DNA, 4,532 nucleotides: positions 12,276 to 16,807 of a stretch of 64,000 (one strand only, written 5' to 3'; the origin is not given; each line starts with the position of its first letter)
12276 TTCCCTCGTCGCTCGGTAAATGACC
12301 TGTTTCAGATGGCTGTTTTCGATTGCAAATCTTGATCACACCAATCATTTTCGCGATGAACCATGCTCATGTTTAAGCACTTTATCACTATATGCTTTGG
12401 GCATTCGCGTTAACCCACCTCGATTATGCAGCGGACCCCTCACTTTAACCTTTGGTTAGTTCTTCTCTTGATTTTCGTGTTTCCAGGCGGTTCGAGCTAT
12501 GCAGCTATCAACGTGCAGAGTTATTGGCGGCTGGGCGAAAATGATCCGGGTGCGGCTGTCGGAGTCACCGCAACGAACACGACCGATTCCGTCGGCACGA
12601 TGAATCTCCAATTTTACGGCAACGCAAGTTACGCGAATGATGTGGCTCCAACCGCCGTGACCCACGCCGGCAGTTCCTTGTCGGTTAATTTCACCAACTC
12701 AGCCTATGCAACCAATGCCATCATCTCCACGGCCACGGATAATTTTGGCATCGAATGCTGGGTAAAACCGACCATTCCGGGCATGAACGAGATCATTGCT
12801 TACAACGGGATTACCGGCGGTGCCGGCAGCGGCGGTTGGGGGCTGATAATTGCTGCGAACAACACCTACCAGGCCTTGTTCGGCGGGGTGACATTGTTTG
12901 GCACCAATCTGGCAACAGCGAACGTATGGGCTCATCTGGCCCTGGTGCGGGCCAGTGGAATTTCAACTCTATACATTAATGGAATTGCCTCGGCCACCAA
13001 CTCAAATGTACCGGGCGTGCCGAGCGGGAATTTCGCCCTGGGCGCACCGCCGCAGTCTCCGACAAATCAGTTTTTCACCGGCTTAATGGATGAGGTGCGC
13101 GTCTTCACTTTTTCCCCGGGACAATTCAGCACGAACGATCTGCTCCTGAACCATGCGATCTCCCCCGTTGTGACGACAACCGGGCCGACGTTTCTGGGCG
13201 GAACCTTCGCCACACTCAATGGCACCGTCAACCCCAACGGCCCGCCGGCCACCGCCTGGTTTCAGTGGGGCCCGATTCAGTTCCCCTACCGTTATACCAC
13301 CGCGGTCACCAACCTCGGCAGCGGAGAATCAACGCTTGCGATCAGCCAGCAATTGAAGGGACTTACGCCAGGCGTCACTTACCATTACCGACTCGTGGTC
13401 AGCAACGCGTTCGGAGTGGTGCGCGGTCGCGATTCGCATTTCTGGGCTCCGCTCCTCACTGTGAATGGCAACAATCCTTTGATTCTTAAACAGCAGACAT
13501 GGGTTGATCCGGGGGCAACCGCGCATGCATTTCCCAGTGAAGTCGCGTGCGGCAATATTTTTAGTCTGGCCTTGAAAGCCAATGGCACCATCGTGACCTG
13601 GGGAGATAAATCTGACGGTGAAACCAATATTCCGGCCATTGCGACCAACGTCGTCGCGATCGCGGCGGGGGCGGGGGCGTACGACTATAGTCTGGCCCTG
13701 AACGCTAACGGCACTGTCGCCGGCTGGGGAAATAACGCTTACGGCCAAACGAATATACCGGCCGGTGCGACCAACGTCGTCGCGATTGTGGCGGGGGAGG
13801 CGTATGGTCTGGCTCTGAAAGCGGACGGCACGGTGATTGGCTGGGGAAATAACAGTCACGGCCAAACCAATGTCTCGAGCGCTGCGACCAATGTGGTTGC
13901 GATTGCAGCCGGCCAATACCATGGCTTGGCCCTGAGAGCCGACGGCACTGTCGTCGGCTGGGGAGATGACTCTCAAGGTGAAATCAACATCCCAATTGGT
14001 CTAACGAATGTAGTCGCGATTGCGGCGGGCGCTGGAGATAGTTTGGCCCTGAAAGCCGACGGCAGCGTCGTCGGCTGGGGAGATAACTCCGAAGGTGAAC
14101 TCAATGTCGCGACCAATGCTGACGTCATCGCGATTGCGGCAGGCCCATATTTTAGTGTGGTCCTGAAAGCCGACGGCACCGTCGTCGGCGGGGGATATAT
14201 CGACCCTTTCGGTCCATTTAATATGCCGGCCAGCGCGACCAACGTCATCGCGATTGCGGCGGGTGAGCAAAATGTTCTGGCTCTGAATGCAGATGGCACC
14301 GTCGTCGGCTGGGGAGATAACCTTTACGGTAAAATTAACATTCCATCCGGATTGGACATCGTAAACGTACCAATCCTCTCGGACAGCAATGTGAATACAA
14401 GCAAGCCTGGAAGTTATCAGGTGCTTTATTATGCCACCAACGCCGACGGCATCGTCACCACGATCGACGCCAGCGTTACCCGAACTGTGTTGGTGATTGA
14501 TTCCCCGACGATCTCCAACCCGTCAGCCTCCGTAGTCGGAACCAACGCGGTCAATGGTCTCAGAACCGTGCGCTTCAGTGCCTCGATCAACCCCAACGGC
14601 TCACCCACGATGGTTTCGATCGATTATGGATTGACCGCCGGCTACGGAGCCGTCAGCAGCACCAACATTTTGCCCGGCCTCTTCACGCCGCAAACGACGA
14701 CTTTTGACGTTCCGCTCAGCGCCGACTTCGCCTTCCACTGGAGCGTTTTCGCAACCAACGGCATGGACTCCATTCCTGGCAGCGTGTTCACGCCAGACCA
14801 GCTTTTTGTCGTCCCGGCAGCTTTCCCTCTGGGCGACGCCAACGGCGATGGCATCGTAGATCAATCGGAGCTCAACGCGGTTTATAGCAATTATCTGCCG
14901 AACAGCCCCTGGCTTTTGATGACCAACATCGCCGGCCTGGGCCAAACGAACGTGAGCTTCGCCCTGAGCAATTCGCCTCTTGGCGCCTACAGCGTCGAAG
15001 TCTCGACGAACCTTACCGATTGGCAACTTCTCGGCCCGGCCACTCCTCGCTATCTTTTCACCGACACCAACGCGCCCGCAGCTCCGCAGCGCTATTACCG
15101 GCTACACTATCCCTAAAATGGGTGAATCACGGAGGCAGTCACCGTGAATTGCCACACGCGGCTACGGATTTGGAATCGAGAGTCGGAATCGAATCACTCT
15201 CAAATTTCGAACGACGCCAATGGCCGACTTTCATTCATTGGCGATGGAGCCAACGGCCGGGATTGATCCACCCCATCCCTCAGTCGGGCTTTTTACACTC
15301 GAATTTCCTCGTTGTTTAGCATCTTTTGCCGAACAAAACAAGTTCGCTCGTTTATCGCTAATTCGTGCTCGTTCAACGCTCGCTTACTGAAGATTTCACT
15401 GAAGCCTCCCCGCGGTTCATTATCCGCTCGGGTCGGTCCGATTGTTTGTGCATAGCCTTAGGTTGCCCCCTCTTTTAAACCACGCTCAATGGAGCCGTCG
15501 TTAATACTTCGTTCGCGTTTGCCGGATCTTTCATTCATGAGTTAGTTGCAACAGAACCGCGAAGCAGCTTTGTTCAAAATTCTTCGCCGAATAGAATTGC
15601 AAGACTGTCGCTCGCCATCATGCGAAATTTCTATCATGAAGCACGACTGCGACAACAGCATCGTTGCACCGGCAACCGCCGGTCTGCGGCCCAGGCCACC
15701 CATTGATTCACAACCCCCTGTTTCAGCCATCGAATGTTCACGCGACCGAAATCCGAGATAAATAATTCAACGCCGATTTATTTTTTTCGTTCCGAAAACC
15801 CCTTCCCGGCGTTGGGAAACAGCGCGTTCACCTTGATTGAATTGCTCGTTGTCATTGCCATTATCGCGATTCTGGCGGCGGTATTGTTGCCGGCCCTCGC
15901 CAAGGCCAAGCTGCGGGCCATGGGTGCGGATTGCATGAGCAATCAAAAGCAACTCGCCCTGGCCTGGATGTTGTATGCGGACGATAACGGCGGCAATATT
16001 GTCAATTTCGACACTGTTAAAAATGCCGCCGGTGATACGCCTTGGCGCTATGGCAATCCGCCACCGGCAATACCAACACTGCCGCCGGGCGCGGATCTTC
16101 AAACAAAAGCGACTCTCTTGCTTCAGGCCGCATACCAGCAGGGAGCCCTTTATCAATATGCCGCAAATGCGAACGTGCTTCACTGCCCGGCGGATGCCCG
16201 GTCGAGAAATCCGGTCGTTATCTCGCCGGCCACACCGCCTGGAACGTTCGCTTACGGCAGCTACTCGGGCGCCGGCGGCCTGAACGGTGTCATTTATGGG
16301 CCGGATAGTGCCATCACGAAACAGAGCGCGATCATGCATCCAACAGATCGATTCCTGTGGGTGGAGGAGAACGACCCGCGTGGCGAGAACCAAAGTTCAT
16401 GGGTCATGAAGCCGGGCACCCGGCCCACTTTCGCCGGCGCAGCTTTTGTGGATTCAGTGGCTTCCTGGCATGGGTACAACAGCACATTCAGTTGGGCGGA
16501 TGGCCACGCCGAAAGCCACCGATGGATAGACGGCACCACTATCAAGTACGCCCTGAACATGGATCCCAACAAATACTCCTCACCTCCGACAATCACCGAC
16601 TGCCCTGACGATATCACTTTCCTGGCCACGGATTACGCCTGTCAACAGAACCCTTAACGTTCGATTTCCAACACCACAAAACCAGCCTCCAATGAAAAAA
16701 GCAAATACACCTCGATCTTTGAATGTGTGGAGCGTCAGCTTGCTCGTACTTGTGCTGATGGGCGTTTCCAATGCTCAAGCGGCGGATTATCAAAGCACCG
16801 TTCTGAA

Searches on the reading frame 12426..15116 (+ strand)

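Call 69: search_protein_families(library=pfam, max_evalue=0.00001, proteins=[window:12426-15116:+])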
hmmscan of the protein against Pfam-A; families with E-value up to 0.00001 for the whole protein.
window:12426-15116:+ (896 aa): 4 families
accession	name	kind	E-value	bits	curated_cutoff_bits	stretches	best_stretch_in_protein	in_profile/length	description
PF13540.12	RCC1_2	-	1.2e-48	162.1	22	4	490-518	1-29/30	Regulator of chromosome condensation (RCC1) repeat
PF25390.1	WD40_RLD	-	1.5e-37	130.2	150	1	372-639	35-332/363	RCC1-like domain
PF13385.13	Laminin_G_3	-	4.7e-17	63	27.6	1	92-228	4-142/151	Concanavalin A-like lectin/glucanases superfamily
PF16403.11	Bact_surface_Ig-like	-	8.1e-08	32.6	27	0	652-690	37-71/71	Bacterial surface protein, Ig-like domain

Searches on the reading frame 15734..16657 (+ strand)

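Call 69: search_protein_families(library=pfam, max_evalue=0.00001, proteins=[window:15734-16657:+])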
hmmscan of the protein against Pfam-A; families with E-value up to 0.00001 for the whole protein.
window:15734-16657:+ (307 aa): 1 family
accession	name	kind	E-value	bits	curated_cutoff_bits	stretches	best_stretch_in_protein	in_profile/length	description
PF07963.17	N_methyl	-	1.6e-06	27.8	21.2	1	29-52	4-27/27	Prokaryotic N-terminal methylation motif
